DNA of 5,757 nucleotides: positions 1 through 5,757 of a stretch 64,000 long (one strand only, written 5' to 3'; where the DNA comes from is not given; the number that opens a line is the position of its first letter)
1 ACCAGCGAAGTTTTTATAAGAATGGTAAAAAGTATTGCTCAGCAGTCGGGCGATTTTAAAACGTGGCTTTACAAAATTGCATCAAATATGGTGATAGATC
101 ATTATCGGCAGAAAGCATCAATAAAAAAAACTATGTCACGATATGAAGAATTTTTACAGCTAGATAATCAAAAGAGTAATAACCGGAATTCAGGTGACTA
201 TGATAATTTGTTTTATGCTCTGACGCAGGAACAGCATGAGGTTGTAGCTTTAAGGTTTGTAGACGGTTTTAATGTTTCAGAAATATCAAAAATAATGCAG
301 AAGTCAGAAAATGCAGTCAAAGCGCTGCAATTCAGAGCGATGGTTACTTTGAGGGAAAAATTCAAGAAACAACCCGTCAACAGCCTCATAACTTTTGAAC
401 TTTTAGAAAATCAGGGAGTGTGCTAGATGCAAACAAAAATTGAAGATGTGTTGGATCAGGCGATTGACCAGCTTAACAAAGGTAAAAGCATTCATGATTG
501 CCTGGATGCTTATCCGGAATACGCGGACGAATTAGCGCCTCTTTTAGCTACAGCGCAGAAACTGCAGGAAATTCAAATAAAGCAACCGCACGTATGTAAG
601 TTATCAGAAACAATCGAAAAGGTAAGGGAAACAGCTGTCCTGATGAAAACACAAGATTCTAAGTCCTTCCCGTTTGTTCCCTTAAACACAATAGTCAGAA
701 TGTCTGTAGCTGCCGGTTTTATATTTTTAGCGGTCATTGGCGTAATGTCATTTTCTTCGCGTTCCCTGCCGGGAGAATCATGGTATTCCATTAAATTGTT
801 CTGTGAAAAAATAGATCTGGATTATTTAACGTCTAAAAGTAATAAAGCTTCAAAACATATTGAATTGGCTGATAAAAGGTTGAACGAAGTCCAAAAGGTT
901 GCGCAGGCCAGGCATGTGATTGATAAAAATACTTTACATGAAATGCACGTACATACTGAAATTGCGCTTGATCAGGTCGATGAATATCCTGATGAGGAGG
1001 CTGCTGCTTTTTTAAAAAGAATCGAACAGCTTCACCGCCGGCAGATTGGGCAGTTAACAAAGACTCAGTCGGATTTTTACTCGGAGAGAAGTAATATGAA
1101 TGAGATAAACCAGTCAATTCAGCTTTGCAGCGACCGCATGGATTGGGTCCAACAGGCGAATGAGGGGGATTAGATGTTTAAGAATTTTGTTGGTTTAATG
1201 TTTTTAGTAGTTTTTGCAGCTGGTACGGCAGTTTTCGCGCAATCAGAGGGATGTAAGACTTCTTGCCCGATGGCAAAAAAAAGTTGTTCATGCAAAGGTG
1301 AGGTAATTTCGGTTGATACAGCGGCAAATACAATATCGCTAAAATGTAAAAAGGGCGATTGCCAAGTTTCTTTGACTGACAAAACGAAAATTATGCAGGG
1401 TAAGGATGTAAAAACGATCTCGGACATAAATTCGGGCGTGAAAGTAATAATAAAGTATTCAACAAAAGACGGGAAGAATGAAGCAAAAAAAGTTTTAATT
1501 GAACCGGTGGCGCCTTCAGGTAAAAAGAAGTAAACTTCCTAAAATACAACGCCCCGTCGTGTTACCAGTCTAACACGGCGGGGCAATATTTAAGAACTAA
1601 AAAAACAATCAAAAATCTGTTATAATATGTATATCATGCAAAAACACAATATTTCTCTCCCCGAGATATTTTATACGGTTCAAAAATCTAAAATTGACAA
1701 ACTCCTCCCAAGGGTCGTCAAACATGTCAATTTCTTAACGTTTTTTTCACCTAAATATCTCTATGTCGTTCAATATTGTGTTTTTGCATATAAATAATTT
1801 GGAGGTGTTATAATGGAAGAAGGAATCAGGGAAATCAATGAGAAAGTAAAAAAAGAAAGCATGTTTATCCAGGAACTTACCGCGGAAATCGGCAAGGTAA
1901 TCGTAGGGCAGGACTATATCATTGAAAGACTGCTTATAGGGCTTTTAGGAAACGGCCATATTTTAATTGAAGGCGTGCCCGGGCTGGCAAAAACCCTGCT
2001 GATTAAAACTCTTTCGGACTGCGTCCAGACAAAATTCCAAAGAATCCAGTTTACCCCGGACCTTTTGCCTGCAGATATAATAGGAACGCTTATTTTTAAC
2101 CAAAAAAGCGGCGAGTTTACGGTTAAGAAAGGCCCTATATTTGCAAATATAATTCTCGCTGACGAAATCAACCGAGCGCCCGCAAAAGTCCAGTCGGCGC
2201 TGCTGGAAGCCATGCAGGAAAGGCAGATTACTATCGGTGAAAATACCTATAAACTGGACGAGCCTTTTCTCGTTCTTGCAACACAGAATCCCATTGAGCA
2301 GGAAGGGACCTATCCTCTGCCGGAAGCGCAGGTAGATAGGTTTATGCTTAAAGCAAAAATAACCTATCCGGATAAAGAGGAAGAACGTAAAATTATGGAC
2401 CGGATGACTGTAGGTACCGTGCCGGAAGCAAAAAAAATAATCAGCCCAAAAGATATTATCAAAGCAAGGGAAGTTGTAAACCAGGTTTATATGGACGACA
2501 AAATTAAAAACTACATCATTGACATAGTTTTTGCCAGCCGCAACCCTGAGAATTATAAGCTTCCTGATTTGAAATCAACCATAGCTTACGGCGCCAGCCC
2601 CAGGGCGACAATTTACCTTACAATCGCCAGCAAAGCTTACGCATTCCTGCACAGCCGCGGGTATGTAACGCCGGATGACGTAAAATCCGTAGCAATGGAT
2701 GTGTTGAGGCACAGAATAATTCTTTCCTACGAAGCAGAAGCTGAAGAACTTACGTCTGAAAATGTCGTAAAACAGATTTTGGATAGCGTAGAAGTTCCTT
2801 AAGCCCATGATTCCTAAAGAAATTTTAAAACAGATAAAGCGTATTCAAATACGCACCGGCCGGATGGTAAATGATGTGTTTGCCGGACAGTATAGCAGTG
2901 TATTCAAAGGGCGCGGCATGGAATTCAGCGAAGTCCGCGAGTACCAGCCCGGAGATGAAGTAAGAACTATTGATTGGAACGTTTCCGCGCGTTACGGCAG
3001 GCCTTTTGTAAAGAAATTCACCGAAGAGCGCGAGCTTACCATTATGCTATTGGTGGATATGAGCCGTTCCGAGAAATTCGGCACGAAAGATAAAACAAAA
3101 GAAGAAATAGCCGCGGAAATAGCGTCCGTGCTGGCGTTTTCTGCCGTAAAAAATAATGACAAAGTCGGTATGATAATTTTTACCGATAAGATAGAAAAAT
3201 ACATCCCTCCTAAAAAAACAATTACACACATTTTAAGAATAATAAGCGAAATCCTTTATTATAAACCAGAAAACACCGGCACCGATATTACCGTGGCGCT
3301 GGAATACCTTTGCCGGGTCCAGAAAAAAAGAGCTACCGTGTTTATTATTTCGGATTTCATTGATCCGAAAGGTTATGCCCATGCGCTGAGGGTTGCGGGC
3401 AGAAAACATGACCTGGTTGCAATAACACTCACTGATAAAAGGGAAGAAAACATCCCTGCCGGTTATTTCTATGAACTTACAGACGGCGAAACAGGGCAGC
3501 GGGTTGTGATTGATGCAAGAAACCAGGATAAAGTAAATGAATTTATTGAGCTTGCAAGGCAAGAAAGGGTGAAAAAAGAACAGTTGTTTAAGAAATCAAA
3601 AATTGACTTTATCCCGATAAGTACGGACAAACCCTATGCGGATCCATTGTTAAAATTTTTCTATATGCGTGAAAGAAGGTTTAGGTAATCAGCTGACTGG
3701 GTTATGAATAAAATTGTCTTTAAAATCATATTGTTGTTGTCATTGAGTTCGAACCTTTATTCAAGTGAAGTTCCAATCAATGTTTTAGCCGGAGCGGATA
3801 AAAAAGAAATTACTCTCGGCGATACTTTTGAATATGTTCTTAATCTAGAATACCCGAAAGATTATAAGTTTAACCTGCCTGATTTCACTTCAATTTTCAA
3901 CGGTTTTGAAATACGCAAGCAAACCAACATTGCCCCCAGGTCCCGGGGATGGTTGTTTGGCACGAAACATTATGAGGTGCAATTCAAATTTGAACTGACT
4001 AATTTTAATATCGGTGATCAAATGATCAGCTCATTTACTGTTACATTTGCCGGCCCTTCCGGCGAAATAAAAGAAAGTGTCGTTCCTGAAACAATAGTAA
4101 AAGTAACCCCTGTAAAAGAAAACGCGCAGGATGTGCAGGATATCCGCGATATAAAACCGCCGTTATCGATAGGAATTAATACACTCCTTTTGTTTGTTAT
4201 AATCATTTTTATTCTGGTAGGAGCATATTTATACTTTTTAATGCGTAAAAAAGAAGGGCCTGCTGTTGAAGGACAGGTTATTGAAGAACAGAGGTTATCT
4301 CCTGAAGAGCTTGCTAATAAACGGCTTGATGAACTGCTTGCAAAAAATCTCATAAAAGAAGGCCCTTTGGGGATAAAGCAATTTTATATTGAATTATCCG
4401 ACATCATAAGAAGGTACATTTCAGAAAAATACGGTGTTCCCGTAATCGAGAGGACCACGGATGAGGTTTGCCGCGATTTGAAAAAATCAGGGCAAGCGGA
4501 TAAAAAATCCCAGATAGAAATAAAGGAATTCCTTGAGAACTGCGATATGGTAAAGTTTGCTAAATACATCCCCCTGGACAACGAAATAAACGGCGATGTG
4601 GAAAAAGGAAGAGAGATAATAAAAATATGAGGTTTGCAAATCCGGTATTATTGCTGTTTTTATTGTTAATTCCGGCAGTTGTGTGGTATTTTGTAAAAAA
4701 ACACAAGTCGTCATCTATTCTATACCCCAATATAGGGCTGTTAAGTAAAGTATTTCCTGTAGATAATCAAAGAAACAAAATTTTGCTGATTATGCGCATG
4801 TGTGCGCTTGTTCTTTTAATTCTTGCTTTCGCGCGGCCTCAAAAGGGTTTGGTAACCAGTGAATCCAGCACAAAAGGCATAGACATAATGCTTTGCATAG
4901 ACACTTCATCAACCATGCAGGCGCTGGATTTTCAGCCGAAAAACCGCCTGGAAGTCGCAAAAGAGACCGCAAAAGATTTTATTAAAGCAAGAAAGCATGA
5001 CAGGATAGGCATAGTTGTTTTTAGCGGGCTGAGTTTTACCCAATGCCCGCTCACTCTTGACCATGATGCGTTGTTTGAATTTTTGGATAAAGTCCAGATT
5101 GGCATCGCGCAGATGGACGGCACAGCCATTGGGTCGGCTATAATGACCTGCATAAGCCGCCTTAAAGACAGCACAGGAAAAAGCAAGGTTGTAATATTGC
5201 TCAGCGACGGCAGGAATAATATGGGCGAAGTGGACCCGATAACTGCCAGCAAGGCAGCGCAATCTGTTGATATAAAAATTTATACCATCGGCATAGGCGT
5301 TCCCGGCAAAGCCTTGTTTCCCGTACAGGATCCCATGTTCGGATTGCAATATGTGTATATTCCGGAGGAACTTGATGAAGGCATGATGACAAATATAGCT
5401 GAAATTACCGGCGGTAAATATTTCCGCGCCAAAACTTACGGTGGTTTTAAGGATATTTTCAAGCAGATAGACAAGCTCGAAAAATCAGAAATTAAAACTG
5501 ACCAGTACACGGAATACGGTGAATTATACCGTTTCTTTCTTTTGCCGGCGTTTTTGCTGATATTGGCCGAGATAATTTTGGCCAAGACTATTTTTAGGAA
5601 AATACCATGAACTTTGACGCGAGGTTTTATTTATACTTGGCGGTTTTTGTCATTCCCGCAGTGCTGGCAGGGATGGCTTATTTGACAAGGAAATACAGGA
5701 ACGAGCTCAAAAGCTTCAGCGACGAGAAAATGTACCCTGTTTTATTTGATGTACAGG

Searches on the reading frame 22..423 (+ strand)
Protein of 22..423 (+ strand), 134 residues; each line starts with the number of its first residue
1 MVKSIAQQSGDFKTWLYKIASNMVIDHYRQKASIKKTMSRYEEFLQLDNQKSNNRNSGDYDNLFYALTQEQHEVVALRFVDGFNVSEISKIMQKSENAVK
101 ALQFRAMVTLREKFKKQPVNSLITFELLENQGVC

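Call 83: search_protein_families(library=pfam, proteins=[window:22-423:+], max_evalue=0.00001)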
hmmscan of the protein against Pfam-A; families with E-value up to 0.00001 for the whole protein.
window:22-423:+ (134 aa): 3 families
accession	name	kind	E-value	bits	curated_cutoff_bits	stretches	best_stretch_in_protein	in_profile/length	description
PF04545.22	Sigma70_r4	-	8.8e-10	38.4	24.1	1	66-112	4-50/50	Sigma-70, region 4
PF08281.18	Sigma70_r4_2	-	1.7e-08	34.4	25.7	1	66-110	10-54/54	Sigma-70, region 4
PF07638.17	Sigma70_ECF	-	4.5e-06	27.1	21.1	1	10-100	73-169/185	ECF sigma factor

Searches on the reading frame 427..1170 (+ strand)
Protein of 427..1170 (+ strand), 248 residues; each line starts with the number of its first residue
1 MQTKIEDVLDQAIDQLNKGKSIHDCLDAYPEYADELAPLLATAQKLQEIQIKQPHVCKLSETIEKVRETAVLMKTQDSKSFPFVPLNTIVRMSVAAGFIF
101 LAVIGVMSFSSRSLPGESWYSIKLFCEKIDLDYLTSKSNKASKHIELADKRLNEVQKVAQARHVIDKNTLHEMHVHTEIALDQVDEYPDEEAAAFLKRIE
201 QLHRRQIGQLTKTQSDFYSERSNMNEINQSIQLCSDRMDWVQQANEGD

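Call 83: search_protein_families(library=pfam, proteins=[window:427-1170:+], max_evalue=0.00001)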
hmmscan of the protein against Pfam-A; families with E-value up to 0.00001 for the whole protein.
window:427-1170:+ (248 aa): 1 family
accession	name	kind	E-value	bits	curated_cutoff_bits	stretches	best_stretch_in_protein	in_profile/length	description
PF18915.5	DUF5667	-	2.1e-08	34.9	27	1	113-215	2-94/99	Domain of unknown function (DUF5667)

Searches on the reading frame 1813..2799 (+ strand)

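Call 83: search_protein_families(library=pfam, proteins=[window:1813-2799:+], max_evalue=0.00001)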
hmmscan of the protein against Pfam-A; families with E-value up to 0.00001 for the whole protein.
window:1813-2799:+ (329 aa): 6 families
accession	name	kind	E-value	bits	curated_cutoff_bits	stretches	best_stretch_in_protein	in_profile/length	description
PF07726.17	AAA_3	-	1.5e-67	225.9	27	1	49-179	1-131/131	ATPase family associated with various cellular activities (AAA)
PF17863.7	AAA_lid_2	-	7.6e-22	77.3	22.7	1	255-322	7-74/74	AAA lid domain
PF20030.5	bpMoxR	-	3.6e-17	62.6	27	1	20-195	4-178/205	MoxR domain in the MoxR-vWA-beta-propeller ternary systems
PF07728.20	AAA_5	-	2.4e-14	53.9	22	1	49-177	1-139/139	AAA domain (dynein-related subfamily)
PF00493.29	MCM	-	3e-07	30.2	23.3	1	44-167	54-178/224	MCM P-loop domain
PF00158.32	Sigma54_activat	-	7.2e-06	26.2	20.2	0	49-163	24-147/168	Sigma-54 interaction domain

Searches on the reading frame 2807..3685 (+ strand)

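Call 83: search_protein_families(library=pfam, proteins=[window:2807-3685:+], max_evalue=0.00001)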
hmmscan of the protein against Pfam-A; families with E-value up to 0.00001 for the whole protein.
window:2807-3685:+ (293 aa): 2 families
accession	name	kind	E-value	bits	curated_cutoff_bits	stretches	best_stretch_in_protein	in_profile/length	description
PF01882.25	DUF58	-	4.7e-77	258.5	23.4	1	42-254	1-214/216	Protein of unknown function DUF58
PF13519.12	VWA_2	-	2.2e-15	57.7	27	1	79-184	1-106/107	von Willebrand factor type A domain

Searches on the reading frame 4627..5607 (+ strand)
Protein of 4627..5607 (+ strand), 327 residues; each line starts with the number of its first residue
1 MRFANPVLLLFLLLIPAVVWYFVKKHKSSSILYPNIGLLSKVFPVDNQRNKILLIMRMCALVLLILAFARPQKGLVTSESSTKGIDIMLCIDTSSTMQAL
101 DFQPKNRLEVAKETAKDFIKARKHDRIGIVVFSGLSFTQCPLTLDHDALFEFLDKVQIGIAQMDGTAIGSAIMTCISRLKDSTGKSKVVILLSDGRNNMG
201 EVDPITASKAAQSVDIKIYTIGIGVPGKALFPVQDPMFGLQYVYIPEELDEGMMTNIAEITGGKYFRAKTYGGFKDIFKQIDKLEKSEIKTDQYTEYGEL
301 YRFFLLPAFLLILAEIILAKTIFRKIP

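Call 83: search_protein_families(library=pfam, proteins=[window:4627-5607:+], max_evalue=0.00001)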
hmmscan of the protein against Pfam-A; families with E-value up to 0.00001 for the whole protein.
window:4627-5607:+ (327 aa): 3 families
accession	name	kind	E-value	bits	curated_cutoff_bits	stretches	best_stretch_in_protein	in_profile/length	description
PF00092.34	VWA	-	4.1e-20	73.1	23.8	1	86-279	1-173/174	von Willebrand factor type A domain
PF13519.12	VWA_2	-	3.3e-18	66.7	27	1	87-195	1-106/107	von Willebrand factor type A domain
PF07584.16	BatA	-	1.1e-12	48.7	25.9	1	1-71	1-77/77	Aerotolerance regulator N-terminal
